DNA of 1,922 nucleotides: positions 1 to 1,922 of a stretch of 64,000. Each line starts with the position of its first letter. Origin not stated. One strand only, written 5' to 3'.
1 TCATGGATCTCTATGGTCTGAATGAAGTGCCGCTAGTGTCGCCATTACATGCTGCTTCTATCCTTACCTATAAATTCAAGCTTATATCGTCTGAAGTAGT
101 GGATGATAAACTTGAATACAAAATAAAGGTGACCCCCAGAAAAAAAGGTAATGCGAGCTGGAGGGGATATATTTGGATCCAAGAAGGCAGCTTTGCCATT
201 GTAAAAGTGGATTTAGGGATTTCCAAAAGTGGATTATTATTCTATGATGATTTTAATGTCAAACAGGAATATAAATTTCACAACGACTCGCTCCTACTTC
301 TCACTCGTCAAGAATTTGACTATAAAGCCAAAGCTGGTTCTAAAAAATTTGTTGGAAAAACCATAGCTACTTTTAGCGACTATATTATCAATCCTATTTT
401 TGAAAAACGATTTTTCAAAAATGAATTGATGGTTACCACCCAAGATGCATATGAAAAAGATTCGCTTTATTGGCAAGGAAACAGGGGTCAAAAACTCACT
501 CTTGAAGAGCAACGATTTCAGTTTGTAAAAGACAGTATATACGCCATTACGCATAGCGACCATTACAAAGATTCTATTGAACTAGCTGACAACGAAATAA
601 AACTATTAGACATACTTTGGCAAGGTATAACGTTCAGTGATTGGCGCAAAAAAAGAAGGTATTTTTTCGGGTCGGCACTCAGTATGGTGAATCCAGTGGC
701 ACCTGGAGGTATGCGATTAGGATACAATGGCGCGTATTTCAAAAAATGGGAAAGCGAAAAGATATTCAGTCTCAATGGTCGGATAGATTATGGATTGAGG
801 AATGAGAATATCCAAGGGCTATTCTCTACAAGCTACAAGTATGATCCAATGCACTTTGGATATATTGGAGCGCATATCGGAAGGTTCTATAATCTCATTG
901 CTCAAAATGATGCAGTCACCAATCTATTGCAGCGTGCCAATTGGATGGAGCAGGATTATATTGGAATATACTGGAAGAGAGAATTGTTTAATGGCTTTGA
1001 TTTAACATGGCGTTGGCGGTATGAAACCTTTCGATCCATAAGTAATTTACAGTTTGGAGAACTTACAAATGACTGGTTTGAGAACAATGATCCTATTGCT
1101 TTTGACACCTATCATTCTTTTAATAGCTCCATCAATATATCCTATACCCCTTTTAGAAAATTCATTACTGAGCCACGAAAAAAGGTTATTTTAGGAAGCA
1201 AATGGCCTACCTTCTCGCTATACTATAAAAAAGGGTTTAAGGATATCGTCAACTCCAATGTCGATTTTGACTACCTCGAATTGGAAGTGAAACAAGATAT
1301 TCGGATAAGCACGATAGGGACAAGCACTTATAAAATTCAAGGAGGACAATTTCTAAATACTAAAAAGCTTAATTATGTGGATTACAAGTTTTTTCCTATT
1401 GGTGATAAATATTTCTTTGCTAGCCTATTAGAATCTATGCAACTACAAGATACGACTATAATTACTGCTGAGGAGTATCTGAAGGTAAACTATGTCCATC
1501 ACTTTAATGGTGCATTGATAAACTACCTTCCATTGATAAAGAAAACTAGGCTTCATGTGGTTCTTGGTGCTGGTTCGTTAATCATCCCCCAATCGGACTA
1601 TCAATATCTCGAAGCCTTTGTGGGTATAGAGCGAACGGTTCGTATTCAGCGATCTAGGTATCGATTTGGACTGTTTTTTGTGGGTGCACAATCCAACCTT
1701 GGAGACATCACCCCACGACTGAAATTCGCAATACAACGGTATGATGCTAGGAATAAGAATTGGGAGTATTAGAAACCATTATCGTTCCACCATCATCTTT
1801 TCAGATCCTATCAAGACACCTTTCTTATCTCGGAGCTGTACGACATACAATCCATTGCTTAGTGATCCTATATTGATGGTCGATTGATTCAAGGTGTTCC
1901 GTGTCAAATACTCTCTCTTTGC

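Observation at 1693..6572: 4.72-kb two-gene T9SS cargo cassette bracketed by perfect 80-bp direct repeats that duplicate the 3' end of the neighbouring gene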

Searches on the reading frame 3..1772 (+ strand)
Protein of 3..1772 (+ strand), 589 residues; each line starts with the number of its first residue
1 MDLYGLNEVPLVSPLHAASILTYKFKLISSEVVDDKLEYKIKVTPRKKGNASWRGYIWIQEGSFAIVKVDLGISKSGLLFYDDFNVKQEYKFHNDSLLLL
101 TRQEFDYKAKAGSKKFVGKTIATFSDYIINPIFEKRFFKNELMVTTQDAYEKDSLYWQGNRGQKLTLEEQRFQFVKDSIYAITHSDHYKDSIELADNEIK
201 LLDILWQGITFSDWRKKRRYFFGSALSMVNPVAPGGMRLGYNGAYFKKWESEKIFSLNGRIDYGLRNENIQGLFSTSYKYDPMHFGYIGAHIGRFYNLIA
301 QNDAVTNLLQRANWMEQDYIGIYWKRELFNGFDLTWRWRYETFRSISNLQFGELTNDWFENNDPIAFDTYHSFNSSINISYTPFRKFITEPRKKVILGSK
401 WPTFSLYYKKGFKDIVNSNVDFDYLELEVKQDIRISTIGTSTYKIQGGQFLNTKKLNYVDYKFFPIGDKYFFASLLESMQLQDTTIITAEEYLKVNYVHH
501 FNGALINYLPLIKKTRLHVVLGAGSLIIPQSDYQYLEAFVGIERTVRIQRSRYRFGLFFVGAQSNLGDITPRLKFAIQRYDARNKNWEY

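Call 4: search_protein_families(library=pfam, proteins=[window:3-1772:+], max_evalue=0.01)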
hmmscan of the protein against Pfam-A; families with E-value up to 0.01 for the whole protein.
window:3-1772:+ (589 aa): 2 families
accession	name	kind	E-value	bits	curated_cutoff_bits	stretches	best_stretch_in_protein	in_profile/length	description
PF18939.6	DUF5686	-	2.3e-119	400.2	39.2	1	5-542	110-669/669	Family of unknown function (DUF5686)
PF17131.11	LolA_like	-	0.0082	16.3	30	0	22-71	70-120/184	Outer membrane lipoprotein-sorting protein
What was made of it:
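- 3..1772 (+): 3' 589 codons of the DUF5686 / carboxypeptidase-regulatory-domain gene (full protein 840 aa, P0001). It ends in ...NKNWEY*, a terminal aromatic residue. Pfam PF18939 E=2e-119 (call 4).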

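Call 10: find_homologous_proteins(query=window:3-1772:+, max_evalue=1e-30)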
Query window:3-1772:+ (589 aa): 368 proteins with E <= 1e-30 among 6608 candidates; the best 120 are listed.
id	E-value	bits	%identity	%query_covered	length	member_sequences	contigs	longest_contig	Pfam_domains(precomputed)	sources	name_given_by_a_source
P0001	0.0e+0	1351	100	100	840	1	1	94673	PF13715.13,PF18939.7,PF13620.13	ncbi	-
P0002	3.4e-291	985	70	100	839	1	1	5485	PF13715.13,PF18939.7,PF13620.13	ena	-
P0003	2.4e-274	930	67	100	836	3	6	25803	PF13715.13,PF18939.7,PF13620.13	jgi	jgi:hypothetical protein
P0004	4.7e-235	800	71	81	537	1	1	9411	PF18939.7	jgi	-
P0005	3.8e-213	728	54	100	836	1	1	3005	PF13715.13,PF18939.7,PF13620.13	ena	-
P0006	9.3e-212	723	54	100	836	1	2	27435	PF13715.13,PF18939.7,PF13620.13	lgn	-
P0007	1.8e-211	722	52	100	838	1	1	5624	PF13715.13,PF18939.7,PF13620.13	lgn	-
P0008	3.0e-209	715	52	100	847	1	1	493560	PF13715.13,PF18939.7,PF13620.13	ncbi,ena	-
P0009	8.8e-209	713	54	100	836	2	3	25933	PF13715.13,PF18939.7,PF13620.13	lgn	-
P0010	1.9e-208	712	51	100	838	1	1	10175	PF13715.13,PF18939.7,PF13620.13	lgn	-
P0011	3.5e-205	701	50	100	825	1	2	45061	PF13715.13,PF18939.7,PF13620.13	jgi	-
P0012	1.6e-204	699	51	100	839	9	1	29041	PF13715.13,PF18939.7,PF13620.13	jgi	jgi:hypothetical protein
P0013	9.0e-203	693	51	100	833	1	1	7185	PF13715.13,PF18939.7,PF13620.13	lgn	-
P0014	1.5e-202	693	52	100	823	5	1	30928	PF13715.13,PF18939.7,PF13620.13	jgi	jgi:hypothetical protein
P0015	2.7e-201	688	51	100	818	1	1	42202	PF13715.13,PF18939.7,PF13620.13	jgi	-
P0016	4.0e-201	688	51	100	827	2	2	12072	PF13715.13,PF18939.7,PF13620.13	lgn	-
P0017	7.6e-201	687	50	100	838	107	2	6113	PF13715.13,PF18939.7,PF13620.13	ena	-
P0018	1.8e-200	686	50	100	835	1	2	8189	PF13715.13,PF18939.7,PF13620.13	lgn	-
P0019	3.5e-200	685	50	100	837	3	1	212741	PF13715.13,PF18939.7,PF13620.13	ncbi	-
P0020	9.9e-200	683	51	100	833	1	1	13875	PF13715.13,PF18939.7,PF13620.13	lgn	-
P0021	1.5e-199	683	50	100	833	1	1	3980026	PF13715.13,PF18939.7,PF13620.13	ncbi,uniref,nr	ncbi:DUF5686 and carboxypeptidase regulatory-like domain-containing protein [Parvicella tangerina]|u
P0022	3.3e-199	682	50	100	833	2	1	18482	PF13715.13,PF18939.7,PF13620.13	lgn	-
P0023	4.5e-199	681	51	100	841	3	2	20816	PF13715.13,PF18939.7,PF13620.13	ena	-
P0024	5.6e-199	681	51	100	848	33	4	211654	PF13715.13,PF18939.7,PF13620.13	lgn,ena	-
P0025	6.8e-198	677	50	100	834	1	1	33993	PF13715.13,PF18939.7,PF13620.13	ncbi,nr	ncbi:MAG: carboxypeptidase-like regulatory domain-containing protein [Flavobacteriales bacterium]|nr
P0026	1.9e-196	672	50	100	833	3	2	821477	PF13715.13,PF18939.7,PF13620.13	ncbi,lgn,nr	ncbi:MAG: carboxypeptidase-like regulatory domain-containing protein [Flavobacteriales bacterium]|nr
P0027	2.9e-196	672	50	100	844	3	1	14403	PF13715.13,PF18939.7,PF13620.13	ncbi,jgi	jgi:hypothetical protein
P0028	3.0e-196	672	49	100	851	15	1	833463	PF13715.13,PF18939.7,PF13620.13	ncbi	-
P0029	3.1e-196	672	49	100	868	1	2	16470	PF13715.13,PF18939.7,PF13620.13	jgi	jgi:hypothetical protein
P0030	6.1e-196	671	48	99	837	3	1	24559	PF13715.13,PF18939.7,PF13620.13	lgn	-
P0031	7.2e-196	671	49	100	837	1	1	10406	PF13715.13,PF18939.7,PF13620.13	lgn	-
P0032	1.4e-195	670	49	100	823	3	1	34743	PF13715.13,PF18939.7,PF13620.13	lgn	-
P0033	1.4e-195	670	50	100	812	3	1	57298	PF13715.13,PF18939.7,PF13620.13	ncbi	-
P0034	1.4e-195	670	49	100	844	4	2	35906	PF13715.13,PF18939.7,PF13620.13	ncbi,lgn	-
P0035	6.1e-195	668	50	100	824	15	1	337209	PF13715.13,PF18939.7,PF13620.13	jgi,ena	jgi:hypothetical protein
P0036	9.3e-195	667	49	100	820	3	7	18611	PF13715.13,PF18939.7,PF13620.13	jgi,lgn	jgi:hypothetical protein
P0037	9.6e-195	667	50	100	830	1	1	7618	PF13715.13,PF18939.7,PF13620.13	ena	-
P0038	1.5e-194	666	50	100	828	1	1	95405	PF13715.13,PF18939.7,PF13620.13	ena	-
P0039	1.5e-194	666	50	100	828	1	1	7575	PF13715.13,PF18939.7,PF13620.13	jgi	-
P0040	1.5e-194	666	50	100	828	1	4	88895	PF13715.13,PF18939.7,PF13620.13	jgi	-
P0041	1.5e-194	666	50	100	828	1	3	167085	PF13715.13,PF18939.7,PF13620.13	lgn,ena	-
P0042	1.5e-194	666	50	100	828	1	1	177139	PF13715.13,PF18939.7,PF13620.13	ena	-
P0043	4.8e-194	665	49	100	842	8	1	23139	PF13715.13,PF18939.7,PF13620.13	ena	-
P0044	3.9e-193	662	50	100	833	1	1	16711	PF13715.13,PF18939.7,PF13620.13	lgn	-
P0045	4.8e-193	661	49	100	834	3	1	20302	PF13715.13,PF18939.7,PF13620.13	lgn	-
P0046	2.4e-192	659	48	100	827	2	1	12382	PF13715.13,PF18939.7,PF13620.13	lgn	-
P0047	3.2e-192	659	50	100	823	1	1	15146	PF13715.13,PF18939.7,PF17131.12,PF13620.13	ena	-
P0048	9.4e-192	657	48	100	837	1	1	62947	PF13715.13,PF18939.7,PF13620.13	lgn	-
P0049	1.6e-191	656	48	100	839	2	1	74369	PF13715.13,PF18939.7,PF13620.13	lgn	-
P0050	2.1e-191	656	48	100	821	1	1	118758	PF13715.13,PF18939.7,PF13620.13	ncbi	-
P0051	2.2e-191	656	49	100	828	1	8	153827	PF13715.13,PF18939.7,PF13620.13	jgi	jgi:hypothetical protein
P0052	3.1e-191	655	48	99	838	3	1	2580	PF13715.13,PF18939.7,PF13620.13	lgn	-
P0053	3.5e-191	655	49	100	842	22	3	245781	PF13715.13,PF18939.7,PF13620.13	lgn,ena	-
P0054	4.9e-191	655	48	100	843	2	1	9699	PF13715.13,PF18939.7,PF13620.13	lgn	-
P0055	8.5e-190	651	51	100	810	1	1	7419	PF13715.13,PF18939.7,PF13620.13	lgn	-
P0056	2.7e-189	649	49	100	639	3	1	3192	PF18939.7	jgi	-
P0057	3.3e-188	645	47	100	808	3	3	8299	PF13715.13,PF18939.7,PF13620.13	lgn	-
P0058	6.4e-188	644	48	99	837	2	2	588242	PF13715.13,PF18939.7,PF13620.13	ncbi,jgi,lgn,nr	ncbi:MAG: DUF5686 and carboxypeptidase regulatory-like domain-containing protein [Flavobacteriales b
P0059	4.9e-187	641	48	99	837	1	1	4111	PF13715.13,PF18939.7,PF13620.13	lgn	-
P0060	5.3e-187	641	47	99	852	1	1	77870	PF13715.13,PF18939.7,PF13620.13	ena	-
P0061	2.7e-185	636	49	100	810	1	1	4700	PF13715.13,PF18939.7,PF13620.13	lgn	-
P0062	3.7e-185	635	48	100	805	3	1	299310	PF13715.13,PF18939.7,PF13620.13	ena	-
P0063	9.0e-185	634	49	97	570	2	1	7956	PF18939.7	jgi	jgi:hypothetical protein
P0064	2.5e-184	632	48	100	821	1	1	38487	PF13715.13,PF18939.7,PF13620.13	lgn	-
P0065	2.8e-183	629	48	100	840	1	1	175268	PF13715.13,PF18939.7,PF17131.12,PF13620.13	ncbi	-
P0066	3.4e-182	625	48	99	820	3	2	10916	PF13715.13,PF18939.7,PF13620.13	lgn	-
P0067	5.3e-182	625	47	100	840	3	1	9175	PF13715.13,PF18939.7,PF13620.13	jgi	-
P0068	1.3e-181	623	47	100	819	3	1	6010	PF13715.13,PF18939.7,PF13620.13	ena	-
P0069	3.0e-181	622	47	100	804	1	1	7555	PF13715.13,PF18939.7,PF17131.12,PF13620.13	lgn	-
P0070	3.4e-179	616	48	100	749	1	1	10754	PF18939.7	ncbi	-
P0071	6.0e-179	615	46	100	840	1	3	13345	PF13715.13,PF18939.7,PF13620.13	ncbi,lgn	ncbi:MAG: DUF5686 and carboxypeptidase regulatory-like domain-containing protein [Flavobacteriales b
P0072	1.0e-178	614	48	100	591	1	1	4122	PF18939.7,PF17131.12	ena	-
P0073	1.6e-178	613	48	99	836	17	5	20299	PF13715.13,PF18939.7,PF13620.13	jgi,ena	jgi:hypothetical protein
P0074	4.2e-178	612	47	100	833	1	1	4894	PF13715.13,PF18939.7,PF17131.12,PF13620.13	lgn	-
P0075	1.2e-176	607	47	99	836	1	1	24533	PF13715.13,PF18939.7,PF13620.13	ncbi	-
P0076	2.4e-176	606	46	100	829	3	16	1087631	PF13715.13,PF18939.7,PF13620.13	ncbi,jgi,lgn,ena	-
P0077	4.2e-176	605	46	100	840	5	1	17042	PF13715.13,PF18939.7,PF13620.13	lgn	-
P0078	4.6e-175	602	47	100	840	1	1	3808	PF13715.13,PF18939.7,PF13620.13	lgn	-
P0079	4.2e-174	599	47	100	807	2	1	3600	PF13715.13,PF18939.7,PF13620.13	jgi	-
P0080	2.4e-171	590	46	100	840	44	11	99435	PF13715.13,PF18939.7,PF13620.13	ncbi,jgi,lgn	ncbi:MAG: hypothetical protein ACI8RY_000372 [Urechidicola sp.]|jgi:hypothetical protein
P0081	3.6e-171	589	45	100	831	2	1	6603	PF13715.13,PF18939.7,PF13620.13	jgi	-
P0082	5.3e-171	588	47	100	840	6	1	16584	PF13715.13,PF18939.7,PF13620.13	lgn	-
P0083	2.7e-170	586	46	100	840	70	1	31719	PF13715.13,PF18939.7,PF13620.13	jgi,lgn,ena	-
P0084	9.1e-170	584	46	99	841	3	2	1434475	PF13715.13,PF18939.7,PF13620.13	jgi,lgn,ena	-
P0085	4.2e-169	582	46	100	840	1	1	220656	PF13715.13,PF18939.7,PF13620.13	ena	-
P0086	1.6e-168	580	46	100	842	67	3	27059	PF13715.13,PF18939.7,PF13620.13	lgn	-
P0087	6.5e-168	578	46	99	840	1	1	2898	PF13715.13,PF18939.7,PF13620.13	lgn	-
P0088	4.6e-166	572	45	99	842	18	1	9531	PF13715.13,PF18939.7,PF13620.13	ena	-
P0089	5.2e-165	569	44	99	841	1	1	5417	PF13715.13,PF18939.7,PF13620.13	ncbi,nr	ncbi:MAG: carboxypeptidase-like regulatory domain-containing protein [Flavobacteriales bacterium]|nr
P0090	3.1e-163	563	45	99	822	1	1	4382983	PF13715.13,PF18939.7,PF17131.12,PF13620.13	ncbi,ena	-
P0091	7.0e-162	558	45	100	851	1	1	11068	PF13715.13,PF18939.7,PF13620.13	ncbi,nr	ncbi:MAG: carboxypeptidase-like regulatory domain-containing protein [Flavobacteriales bacterium]|nr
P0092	9.3e-160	551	44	99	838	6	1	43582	PF13715.13,PF18939.7,PF13620.13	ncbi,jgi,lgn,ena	-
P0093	1.7e-159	550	45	99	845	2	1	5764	PF13715.13,PF18939.7,PF13620.13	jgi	-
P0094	4.7e-158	546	42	100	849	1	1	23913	PF13715.13,PF18939.7,PF13620.13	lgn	-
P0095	3.8e-157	543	45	99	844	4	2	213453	PF13715.13,PF18939.7,PF13620.13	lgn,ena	-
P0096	4.1e-157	543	44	100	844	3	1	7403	PF13715.13,PF18939.7,PF13620.13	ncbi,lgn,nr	ncbi:MAG: carboxypeptidase-like regulatory domain-containing protein [Bacteroidales bacterium]|nr:ca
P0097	8.8e-155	535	43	99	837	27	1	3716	PF13715.13,PF18939.7,PF13620.13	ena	-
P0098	9.0e-154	532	44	99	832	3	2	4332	PF13715.13,PF18939.7,PF13620.13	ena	-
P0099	2.8e-153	530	43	99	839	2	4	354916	PF13715.13,PF18939.7,PF13620.13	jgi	-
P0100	2.4e-152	527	43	99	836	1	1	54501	PF13715.13,PF18939.7,PF13620.13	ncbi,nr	ncbi:MAG: carboxypeptidase-like regulatory domain-containing protein [Bacteroidales bacterium]|nr:ca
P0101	7.7e-150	519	45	92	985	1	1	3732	PF13715.13,PF18939.7,PF13620.13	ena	-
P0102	2.7e-148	513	44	99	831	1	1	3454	PF13715.13,PF18939.7,PF13620.13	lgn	-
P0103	1.7e-147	511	42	100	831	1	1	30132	PF13715.13,PF18939.7,PF13620.13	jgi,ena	-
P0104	7.7e-147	509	41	100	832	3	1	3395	PF13715.13,PF18939.7,PF13620.13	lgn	-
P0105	1.3e-144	501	41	99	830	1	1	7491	PF13715.13,PF18939.7,PF13620.13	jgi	jgi:hypothetical protein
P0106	3.3e-142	493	42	99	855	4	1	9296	PF13715.13,PF18939.7,PF13620.13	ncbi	-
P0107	1.2e-140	488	41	99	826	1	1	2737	PF13715.13,PF18939.7,PF13620.13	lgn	-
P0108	2.1e-140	487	41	98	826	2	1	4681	PF13715.13,PF18939.7,PF13620.13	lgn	-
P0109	4.1e-139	483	40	98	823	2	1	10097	PF13715.13,PF18939.7,PF13620.13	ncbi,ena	-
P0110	4.5e-138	480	40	100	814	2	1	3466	PF13715.13,PF18939.7,PF13620.13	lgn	-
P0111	4.9e-138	480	41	99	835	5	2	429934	PF13715.13,PF18939.7,PF13620.13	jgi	-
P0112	6.2e-138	479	40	100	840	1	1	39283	PF13715.13,PF18939.7,PF13620.13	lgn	-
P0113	2.6e-136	474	39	100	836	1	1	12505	PF13715.13,PF18939.7,PF13620.13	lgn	-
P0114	1.2e-135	472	41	100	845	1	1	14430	PF13715.13,PF18939.7,PF13620.13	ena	-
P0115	3.2e-135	470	40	99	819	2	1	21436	PF13715.13,PF18939.7,PF13620.13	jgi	-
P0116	3.5e-135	470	40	99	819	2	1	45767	PF13715.13,PF18939.7,PF13620.13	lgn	-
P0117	1.1e-134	469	41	100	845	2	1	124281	PF13715.13,PF18939.7,PF13620.13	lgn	-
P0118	2.5e-134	467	40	100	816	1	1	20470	PF13715.13,PF18939.7,PF13620.13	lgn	-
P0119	3.8e-134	467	40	99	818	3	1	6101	PF13715.13,PF18939.7,PF13620.13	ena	-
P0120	1.6e-133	465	39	99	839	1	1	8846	PF13715.13,PF18939.7,PF13620.13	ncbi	ncbi:MAG: DUF5686 and carboxypeptidase regulatory-like domain-containing protein [Saprospiraceae bac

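Call 12: find_encoding_contigs(protein=P0001, flank=10000, max_places=5)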
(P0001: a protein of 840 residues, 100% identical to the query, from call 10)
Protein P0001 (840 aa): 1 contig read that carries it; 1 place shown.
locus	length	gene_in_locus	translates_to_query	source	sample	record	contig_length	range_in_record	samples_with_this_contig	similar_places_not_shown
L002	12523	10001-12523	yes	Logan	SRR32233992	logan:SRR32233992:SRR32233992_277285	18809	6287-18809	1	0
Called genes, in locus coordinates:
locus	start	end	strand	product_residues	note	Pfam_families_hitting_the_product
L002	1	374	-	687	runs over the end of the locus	PF11412:DsbD_N (weak), PF02683:DsbD_TM, PF13899:Thioredoxin_7, PF13098:Thioredoxin_2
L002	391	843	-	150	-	PF11412:DsbD_N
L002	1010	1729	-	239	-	PF02592:Vut_1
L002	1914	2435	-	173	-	-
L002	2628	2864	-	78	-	PF18962:Por_Secre_tail (weak)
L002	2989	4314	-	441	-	PF01171:ATP_bind_3, PF28558:TilS_SCL, PF11734:TilS_C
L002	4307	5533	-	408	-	PF04715: (faint), PF00425:Chorismate_bind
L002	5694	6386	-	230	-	PF03167:UDG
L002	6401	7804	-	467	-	PF00890:FAD_binding_2 (weak), PF01134:GIDA (weak), PF07992:Pyr_redox_2, PF12831:FAD_oxidored, PF13450:NAD_binding_8 (weak), PF13738:Pyr_redox_3, PF00070:Pyr_redox, PF02852:Pyr_redox_dim, +3 more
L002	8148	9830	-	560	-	PF20154:LNT_N, PF00795:CN_hydrolase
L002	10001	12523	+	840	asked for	PF13620:CarboxypepD_reg, PF13715:CarbopepD_reg_2, PF18939:DUF5686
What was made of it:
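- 3..1772 (+): Full gene on Logan contig L002 (call 12).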
